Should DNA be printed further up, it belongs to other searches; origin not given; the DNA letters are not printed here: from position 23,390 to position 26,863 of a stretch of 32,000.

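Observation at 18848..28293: Seven-gene cluster wiring MetF/MetV methylene-THF reductase to a NuoE / NuoF::GltD / inactive-FdhA redox module: candidate undescribed MTHFR complex type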

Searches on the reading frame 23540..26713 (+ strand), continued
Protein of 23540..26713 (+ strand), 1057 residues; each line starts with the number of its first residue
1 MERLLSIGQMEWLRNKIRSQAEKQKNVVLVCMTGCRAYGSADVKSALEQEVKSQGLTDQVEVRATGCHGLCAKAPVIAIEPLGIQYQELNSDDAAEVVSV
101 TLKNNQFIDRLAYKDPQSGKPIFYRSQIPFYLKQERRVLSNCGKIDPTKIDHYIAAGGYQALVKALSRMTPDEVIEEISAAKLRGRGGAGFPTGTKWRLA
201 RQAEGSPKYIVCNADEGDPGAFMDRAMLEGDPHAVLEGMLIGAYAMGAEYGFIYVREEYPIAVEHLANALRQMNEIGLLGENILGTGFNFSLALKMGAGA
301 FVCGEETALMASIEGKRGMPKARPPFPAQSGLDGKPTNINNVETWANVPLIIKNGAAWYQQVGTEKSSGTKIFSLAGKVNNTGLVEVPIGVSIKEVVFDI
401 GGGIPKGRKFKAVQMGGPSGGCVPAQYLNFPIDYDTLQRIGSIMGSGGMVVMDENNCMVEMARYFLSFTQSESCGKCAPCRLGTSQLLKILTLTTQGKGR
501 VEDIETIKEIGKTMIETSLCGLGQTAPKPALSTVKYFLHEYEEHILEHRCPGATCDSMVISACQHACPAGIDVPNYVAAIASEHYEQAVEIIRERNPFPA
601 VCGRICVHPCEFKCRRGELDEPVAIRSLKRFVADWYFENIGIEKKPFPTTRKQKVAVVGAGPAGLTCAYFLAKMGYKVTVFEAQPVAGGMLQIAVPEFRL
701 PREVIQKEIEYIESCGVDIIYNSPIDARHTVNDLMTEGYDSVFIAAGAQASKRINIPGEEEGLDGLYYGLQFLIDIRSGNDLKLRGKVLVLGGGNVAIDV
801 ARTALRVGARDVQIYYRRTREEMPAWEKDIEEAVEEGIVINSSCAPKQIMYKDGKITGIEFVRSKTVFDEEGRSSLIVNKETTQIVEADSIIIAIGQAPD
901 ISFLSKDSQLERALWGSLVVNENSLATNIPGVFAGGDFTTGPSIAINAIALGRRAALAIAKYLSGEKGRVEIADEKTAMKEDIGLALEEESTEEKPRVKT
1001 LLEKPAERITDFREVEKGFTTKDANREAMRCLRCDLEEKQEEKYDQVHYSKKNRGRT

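Call 61: search_protein_families(library=pfam, proteins=[L006:4050-4769:+, L008:13112-14899:+, L011:13208-14971:+, L013:13123-13836:+, L016:13526-15286:+, L024:13331-14038:+, L032:13058-14848:+, L033:12918-13874:+, L055:13137-13853:+], max_evalue=0.01)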
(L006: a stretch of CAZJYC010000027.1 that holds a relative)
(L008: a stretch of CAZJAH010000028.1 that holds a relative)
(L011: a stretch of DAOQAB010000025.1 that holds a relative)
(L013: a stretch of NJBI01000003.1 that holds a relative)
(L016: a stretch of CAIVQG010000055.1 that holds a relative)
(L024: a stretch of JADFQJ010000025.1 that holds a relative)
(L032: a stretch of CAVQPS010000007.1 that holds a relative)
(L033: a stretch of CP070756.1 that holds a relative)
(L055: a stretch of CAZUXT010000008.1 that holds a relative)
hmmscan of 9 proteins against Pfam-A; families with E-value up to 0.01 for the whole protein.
L006:4050-4769:+ (239 aa): 7 families
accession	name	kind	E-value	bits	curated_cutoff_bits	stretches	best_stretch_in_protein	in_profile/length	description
PF13510.11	Fer2_4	-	3.3e-14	53.2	22.8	1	1-78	3-81/82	2Fe-2S iron-sulfur cluster binding domain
PF12838.12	Fer4_7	-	6.8e-07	30.1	27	1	123-176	2-50/52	4Fe-4S dicluster domain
PF13237.11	Fer4_10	-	1.3e-05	25.5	25.5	1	118-175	4-53/53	4Fe-4S dicluster domain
PF14697.11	Fer4_21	-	0.00017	22.1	35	1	117-176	2-53/59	4Fe-4S dicluster domain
PF22117.2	Fer4_Nqo3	-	0.00078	20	27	1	119-176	7-63/67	NADH-quinone oxidoreductase subunit 3, ferredoxin-like domain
PF13183.11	Fer4_8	-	0.0027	18.6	27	1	121-176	3-66/68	4Fe-4S dicluster domain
PF00037.32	Fer4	-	0.0035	17.5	21.1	1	117-133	2-18/24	4Fe-4S binding domain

L008:13112-14899:+ (595 aa): 16 families
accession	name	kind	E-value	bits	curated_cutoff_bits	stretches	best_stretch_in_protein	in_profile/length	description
PF02906.19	Fe_hyd_lg_C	-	1.5e-94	316.6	22.1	1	226-527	1-245/245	Iron only hydrogenase large subunit, C-terminal domain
PF02256.22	Fe_hyd_SSU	-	4.7e-25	87.8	24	1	535-590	1-56/56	Iron hydrogenase small subunit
PF13510.11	Fer2_4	-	4e-22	78.5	22.8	1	4-80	2-81/82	2Fe-2S iron-sulfur cluster binding domain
PF10588.14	NADH-G_4Fe-4S_3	-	5.7e-13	48.6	27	1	87-124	1-38/40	NADH-ubiquinone oxidoreductase-G iron-sulfur binding region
PF12838.12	Fer4_7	-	5.5e-09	36.8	27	1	149-207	1-52/52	4Fe-4S dicluster domain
PF14697.11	Fer4_21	-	9.4e-08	32.5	35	1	146-209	4-58/59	4Fe-4S dicluster domain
PF13237.11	Fer4_10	-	3e-07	30.7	25.5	2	188-215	4-33/53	4Fe-4S dicluster domain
PF00037.32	Fer4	-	8e-07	29.1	21.1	2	189-209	4-24/24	4Fe-4S binding domain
PF22117.2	Fer4_Nqo3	-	2.8e-06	27.9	27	1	143-209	4-67/67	NADH-quinone oxidoreductase subunit 3, ferredoxin-like domain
PF12837.12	Fer4_6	-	1.2e-05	25.5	25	2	145-161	4-20/24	4Fe-4S binding domain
PF13187.11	Fer4_9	-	3.8e-05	24.1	27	1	149-208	1-52/52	4Fe-4S dicluster domain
PF13183.11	Fer4_8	-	5.2e-05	24.1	27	1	148-206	3-67/68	4Fe-4S dicluster domain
PF25160.1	LdpA_Fe-S-bd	-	9.5e-05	22.6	27.6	1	192-213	27-48/49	LdpA Fe-S cluster-binding domain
PF13484.11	Fer4_16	-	0.00022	22.4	30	1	193-216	2-22/66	4Fe-4S double cluster binding domain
PF17179.9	Fer4_22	-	0.0011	20.2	27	0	192-205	80-93/95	4Fe-4S dicluster domain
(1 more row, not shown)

L011:13208-14971:+ (587 aa): 16 families
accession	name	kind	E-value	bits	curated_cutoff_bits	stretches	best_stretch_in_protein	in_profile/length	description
PF02906.19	Fe_hyd_lg_C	-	2e-93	313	22.1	1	222-523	1-245/245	Iron only hydrogenase large subunit, C-terminal domain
PF02256.22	Fe_hyd_SSU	-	2.4e-23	82.4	24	1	531-586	1-56/56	Iron hydrogenase small subunit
PF13510.11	Fer2_4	-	3.2e-19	69.2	22.8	1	2-76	4-81/82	2Fe-2S iron-sulfur cluster binding domain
PF10588.14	NADH-G_4Fe-4S_3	-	1.8e-13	50.2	27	1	83-120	1-38/40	NADH-ubiquinone oxidoreductase-G iron-sulfur binding region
PF13237.11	Fer4_10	-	4.7e-08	33.3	25.5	2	187-207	7-29/53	4Fe-4S dicluster domain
PF12838.12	Fer4_7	-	1.6e-07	32.1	27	2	145-203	1-52/52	4Fe-4S dicluster domain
PF22117.2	Fer4_Nqo3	-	8.1e-07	29.6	27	1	141-205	6-67/67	NADH-quinone oxidoreductase subunit 3, ferredoxin-like domain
PF13187.11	Fer4_9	-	1.2e-06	28.9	27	1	145-204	1-52/52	4Fe-4S dicluster domain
PF13484.11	Fer4_16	-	3.8e-06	28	30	1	189-215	2-25/66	4Fe-4S double cluster binding domain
PF00037.32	Fer4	-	1.1e-05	25.4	21.1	1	189-205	8-24/24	4Fe-4S binding domain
PF12837.12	Fer4_6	-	3.4e-05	24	25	2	141-157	4-20/24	4Fe-4S binding domain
PF13183.11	Fer4_8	-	6.2e-05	23.9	27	2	145-202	4-67/68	4Fe-4S dicluster domain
PF14697.11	Fer4_21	-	0.00045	20.7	35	1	142-205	4-58/59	4Fe-4S dicluster domain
PF12797.12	Fer4_2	-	0.0019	18.5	24.5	1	139-157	3-21/22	4Fe-4S binding domain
PF25160.1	LdpA_Fe-S-bd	-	0.003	17.7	27.6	1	188-208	27-47/49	LdpA Fe-S cluster-binding domain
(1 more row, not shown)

L013:13123-13836:+ (237 aa): 6 families
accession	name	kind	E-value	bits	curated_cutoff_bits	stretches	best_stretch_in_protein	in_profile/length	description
PF13510.11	Fer2_4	-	7.5e-15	55.2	22.8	1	4-78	6-81/82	2Fe-2S iron-sulfur cluster binding domain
PF12838.12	Fer4_7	-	1.1e-05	26.3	27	1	122-176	1-50/52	4Fe-4S dicluster domain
PF22117.2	Fer4_Nqo3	-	5.1e-05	23.8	27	1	121-176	9-63/67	NADH-quinone oxidoreductase subunit 3, ferredoxin-like domain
PF14697.11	Fer4_21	-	0.00086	19.8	35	1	121-176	6-53/59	4Fe-4S dicluster domain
PF00037.32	Fer4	-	0.002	18.3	21.1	1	120-133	5-18/24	4Fe-4S binding domain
PF13237.11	Fer4_10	-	0.0037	17.6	25.5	1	121-175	7-53/53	4Fe-4S dicluster domain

L016:13526-15286:+ (586 aa): 17 families
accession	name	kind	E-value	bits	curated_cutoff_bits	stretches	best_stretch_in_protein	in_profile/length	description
PF02906.19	Fe_hyd_lg_C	-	1.6e-104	349.3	22.1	1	227-512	1-245/245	Iron only hydrogenase large subunit, C-terminal domain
PF02256.22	Fe_hyd_SSU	-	1.5e-21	76.6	24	1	520-576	1-56/56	Iron hydrogenase small subunit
PF13510.11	Fer2_4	-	7.3e-19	68.1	22.8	1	3-79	3-81/82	2Fe-2S iron-sulfur cluster binding domain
PF10588.14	NADH-G_4Fe-4S_3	-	3.6e-17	62.1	27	1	86-125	1-40/40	NADH-ubiquinone oxidoreductase-G iron-sulfur binding region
PF12838.12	Fer4_7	-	1.5e-07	32.2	27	1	150-208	1-52/52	4Fe-4S dicluster domain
PF00037.32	Fer4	-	3.5e-07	30.2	21.1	1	190-210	4-24/24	4Fe-4S binding domain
PF22117.2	Fer4_Nqo3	-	4.5e-07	30.4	27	1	142-209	2-66/67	NADH-quinone oxidoreductase subunit 3, ferredoxin-like domain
PF13187.11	Fer4_9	-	6.4e-07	29.7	27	2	150-208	1-51/52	4Fe-4S dicluster domain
PF14697.11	Fer4_21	-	8.4e-06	26.3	35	1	147-207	4-55/59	4Fe-4S dicluster domain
PF13237.11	Fer4_10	-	1.3e-05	25.5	25.5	1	144-205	2-53/53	4Fe-4S dicluster domain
PF25160.1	LdpA_Fe-S-bd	-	0.00015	21.9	27.6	0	190-211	24-45/49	LdpA Fe-S cluster-binding domain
PF12837.12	Fer4_6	-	0.0002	21.6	25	1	191-209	6-24/24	4Fe-4S binding domain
PF12797.12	Fer4_2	-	0.0003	21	24.5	2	191-206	7-22/22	4Fe-4S binding domain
PF13484.11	Fer4_16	-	0.0017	19.6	30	1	193-215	1-24/66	4Fe-4S double cluster binding domain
PF13183.11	Fer4_8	-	0.0027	18.6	27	1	149-207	3-67/68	4Fe-4S dicluster domain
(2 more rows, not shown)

L024:13331-14038:+ (235 aa): 11 families
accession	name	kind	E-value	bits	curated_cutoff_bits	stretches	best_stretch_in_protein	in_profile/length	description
PF13510.11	Fer2_4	-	1.6e-15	57.4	22.8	1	2-77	5-81/82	2Fe-2S iron-sulfur cluster binding domain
PF12838.12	Fer4_7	-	1.7e-07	32.1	27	1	121-175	1-50/52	4Fe-4S dicluster domain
PF14697.11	Fer4_21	-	4e-06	27.3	35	1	120-176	6-54/59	4Fe-4S dicluster domain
PF22117.2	Fer4_Nqo3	-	6.8e-06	26.6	27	1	119-176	8-64/67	NADH-quinone oxidoreductase subunit 3, ferredoxin-like domain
PF00111.32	Fer2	-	1e-05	25.8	21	1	7-55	7-51/77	2Fe-2S iron-sulfur cluster binding domain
PF00037.32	Fer4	-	6.7e-05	23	21.1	2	161-176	6-21/24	4Fe-4S binding domain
PF13183.11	Fer4_8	-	9.2e-05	23.3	27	1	119-175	2-66/68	4Fe-4S dicluster domain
PF12797.12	Fer4_2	-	0.00066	19.9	24.5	1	160-175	7-22/22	4Fe-4S binding domain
PF13187.11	Fer4_9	-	0.00068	20.1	27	1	94-136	11-51/52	4Fe-4S dicluster domain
PF12800.12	Fer4_4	-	0.0022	18.6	24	1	161-175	2-16/17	4Fe-4S binding domain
PF13237.11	Fer4_10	-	0.009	16.4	25.5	1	94-132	18-52/53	4Fe-4S dicluster domain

L032:13058-14848:+ (596 aa): 17 families
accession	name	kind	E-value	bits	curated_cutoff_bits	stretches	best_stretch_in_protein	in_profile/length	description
PF02906.19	Fe_hyd_lg_C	-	1.5e-97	326.5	22.1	1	226-524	1-245/245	Iron only hydrogenase large subunit, C-terminal domain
PF02256.22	Fe_hyd_SSU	-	2.6e-24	85.4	24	1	534-587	3-56/56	Iron hydrogenase small subunit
PF13510.11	Fer2_4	-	3.4e-19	69.1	22.8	1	6-80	4-81/82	2Fe-2S iron-sulfur cluster binding domain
PF10588.14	NADH-G_4Fe-4S_3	-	6.8e-18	64.4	27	1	87-126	1-40/40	NADH-ubiquinone oxidoreductase-G iron-sulfur binding region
PF12838.12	Fer4_7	-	3.6e-08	34.2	27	1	149-207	1-52/52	4Fe-4S dicluster domain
PF22117.2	Fer4_Nqo3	-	1.6e-07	31.9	27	1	146-208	7-66/67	NADH-quinone oxidoreductase subunit 3, ferredoxin-like domain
PF00037.32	Fer4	-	1.8e-07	31.1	21.1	2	145-161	3-19/24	4Fe-4S binding domain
PF00111.32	Fer2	-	9e-07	29.2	21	1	10-58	3-49/77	2Fe-2S iron-sulfur cluster binding domain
PF13183.11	Fer4_8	-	1.8e-06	28.8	27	1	148-206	3-67/68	4Fe-4S dicluster domain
PF13187.11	Fer4_9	-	2.1e-06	28.1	27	1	149-208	1-52/52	4Fe-4S dicluster domain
PF13237.11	Fer4_10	-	4.1e-06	27.1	25.5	2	144-204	3-53/53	4Fe-4S dicluster domain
PF14697.11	Fer4_21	-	6.1e-06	26.7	35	1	146-208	4-57/59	4Fe-4S dicluster domain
PF12837.12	Fer4_6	-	2.5e-05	24.4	25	2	145-160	4-19/24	4Fe-4S binding domain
PF25160.1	LdpA_Fe-S-bd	-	0.00011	22.3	27.6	0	187-211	22-46/49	LdpA Fe-S cluster-binding domain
PF13484.11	Fer4_16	-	0.00023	22.3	30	1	193-215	2-23/66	4Fe-4S double cluster binding domain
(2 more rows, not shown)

L033:12918-13874:+ (318 aa): 8 families
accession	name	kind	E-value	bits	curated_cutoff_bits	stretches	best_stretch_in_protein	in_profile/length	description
PF13510.11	Fer2_4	-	5.1e-18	65.3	22.8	1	94-171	3-81/82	2Fe-2S iron-sulfur cluster binding domain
PF12838.12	Fer4_7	-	5.3e-08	33.6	27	1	216-269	2-50/52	4Fe-4S dicluster domain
PF22117.2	Fer4_Nqo3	-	9.8e-05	22.9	27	1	212-270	7-64/67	NADH-quinone oxidoreductase subunit 3, ferredoxin-like domain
PF14697.11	Fer4_21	-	0.00032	21.2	35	1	213-269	5-53/59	4Fe-4S dicluster domain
PF13237.11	Fer4_10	-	0.00032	21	25.5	1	211-268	4-53/53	4Fe-4S dicluster domain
PF13183.11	Fer4_8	-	0.00065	20.6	27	1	213-269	2-66/68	4Fe-4S dicluster domain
PF00037.32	Fer4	-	0.0056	16.9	21.1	1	214-226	6-18/24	4Fe-4S binding domain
PF13187.11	Fer4_9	-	0.0066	16.9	27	1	189-230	12-51/52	4Fe-4S dicluster domain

L055:13137-13853:+ (238 aa): 7 families
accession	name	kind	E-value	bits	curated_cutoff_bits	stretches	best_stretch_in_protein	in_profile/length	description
PF13510.11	Fer2_4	-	4.9e-15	55.8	22.8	1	1-78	3-81/82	2Fe-2S iron-sulfur cluster binding domain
PF12838.12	Fer4_7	-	1.9e-07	31.9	27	1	123-176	2-50/52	4Fe-4S dicluster domain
PF14697.11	Fer4_21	-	0.00013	22.5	35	1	120-176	5-53/59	4Fe-4S dicluster domain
PF00037.32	Fer4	-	0.001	19.2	21.1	1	160-175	4-19/24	4Fe-4S binding domain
PF13237.11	Fer4_10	-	0.0013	19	25.5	1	120-175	6-53/53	4Fe-4S dicluster domain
PF12797.12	Fer4_2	-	0.0032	17.8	24.5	1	161-176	7-22/22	4Fe-4S binding domain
PF13183.11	Fer4_8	-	0.0051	17.8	27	1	121-176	3-66/68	4Fe-4S dicluster domain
